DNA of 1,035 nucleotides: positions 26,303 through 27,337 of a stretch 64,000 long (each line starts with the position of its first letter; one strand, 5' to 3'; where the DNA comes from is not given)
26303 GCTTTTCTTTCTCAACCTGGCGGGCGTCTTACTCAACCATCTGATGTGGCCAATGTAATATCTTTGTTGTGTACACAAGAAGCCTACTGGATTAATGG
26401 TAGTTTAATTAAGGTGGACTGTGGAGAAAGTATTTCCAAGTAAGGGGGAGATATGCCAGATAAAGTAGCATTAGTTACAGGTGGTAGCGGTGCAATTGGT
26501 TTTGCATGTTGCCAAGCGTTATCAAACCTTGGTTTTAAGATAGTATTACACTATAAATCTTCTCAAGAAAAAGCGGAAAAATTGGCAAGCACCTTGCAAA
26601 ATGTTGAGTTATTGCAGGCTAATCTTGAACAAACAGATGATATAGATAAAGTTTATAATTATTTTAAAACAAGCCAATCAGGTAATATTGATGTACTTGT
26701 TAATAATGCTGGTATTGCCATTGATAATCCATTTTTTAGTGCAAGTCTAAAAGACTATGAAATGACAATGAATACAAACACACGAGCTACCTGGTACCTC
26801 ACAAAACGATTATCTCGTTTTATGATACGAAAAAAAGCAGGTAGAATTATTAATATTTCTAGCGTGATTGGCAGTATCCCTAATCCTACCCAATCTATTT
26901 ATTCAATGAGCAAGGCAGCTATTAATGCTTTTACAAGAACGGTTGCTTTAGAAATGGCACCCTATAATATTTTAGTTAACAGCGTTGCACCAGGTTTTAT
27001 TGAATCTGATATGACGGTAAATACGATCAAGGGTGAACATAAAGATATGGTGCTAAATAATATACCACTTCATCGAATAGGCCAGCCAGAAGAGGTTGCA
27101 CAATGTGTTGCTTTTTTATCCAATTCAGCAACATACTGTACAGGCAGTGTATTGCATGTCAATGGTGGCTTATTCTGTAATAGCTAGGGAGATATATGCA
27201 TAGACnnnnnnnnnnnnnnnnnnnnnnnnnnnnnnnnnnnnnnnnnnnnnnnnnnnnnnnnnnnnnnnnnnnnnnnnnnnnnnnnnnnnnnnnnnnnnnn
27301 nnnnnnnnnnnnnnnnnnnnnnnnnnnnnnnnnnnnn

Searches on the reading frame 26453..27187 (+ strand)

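Call 16: search_protein_families(library=ncbifam, proteins=[window:26453-27187:+], max_evalue=0.00001)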
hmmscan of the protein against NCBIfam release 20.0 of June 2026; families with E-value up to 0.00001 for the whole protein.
window:26453-27187:+ (244 aa): 231 families (the best 25 are shown)
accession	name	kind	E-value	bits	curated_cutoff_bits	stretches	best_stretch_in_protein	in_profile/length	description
TIGR01830.1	3oxo_ACP_reduc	equivalog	1.8e-68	230.8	297.75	1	6-240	1-238/239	3-oxoacyl-[acyl-carrier-protein] reductase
NF004199.0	PRK05653.1-4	equivalog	4.4e-61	206.6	301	1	3-241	5-246/247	3-oxoacyl-ACP reductase FabG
NF009466.0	PRK12826.1-2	subfamily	8.6e-61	205.5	222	1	4-243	4-247/248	3-oxoacyl-ACP reductase FabG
NF047420.2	EF_P_mod_YmfI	equivalog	7.3e-60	202.6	238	1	6-240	2-235/236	elongation factor P 5-aminopentanone reductase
NF004197.0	PRK05653.1-1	equivalog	3.6e-59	200.4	332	1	3-241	7-247/249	3-oxoacyl-ACP reductase FabG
NF053542.1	FlxB_rubin_SDR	equivalog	5.9e-58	196.4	340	1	4-240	1-239/239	flexirubin biosynthesis SDR family reductase FlxB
NF009464.0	PRK12824.1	subfamily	1e-57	195.6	269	1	3-242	2-244/245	3-oxoacyl-ACP reductase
TIGR01829.1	AcAcCoA_reduct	subfamily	2.1e-57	194.5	302.1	1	4-241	1-241/242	acetoacetyl-CoA reductase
NF009547.0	PRK12936.1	subfamily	5.5e-57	193.2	436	1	4-240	7-242/245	3-ketoacyl-(acyl-carrier-protein) reductase NodG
NF004200.0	PRK05653.1-5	equivalog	2.5e-55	187.7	273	1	4-240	3-241/242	3-oxoacyl-ACP reductase FabG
NF004198.0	PRK05653.1-3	equivalog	1.5e-53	181.8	296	1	3-241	7-247/248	3-oxoacyl-ACP reductase FabG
NF005559.1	PRK07231.1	subfamily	5.1e-53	180.1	215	1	3-241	4-248/249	glucose 1-dehydrogenase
NF009384.0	PRK12743.1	equivalog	4.9e-51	173.4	264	1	3-241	6-248/258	SDR family oxidoreductase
NF006598.0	PRK09135.1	equivalog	2.1e-50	171.6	288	1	3-239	6-244/249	pteridine reductase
NF006070.0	PRK08213.1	subfamily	5.4e-50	170.3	279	1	4-240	13-256/259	gluconate 5-dehydrogenase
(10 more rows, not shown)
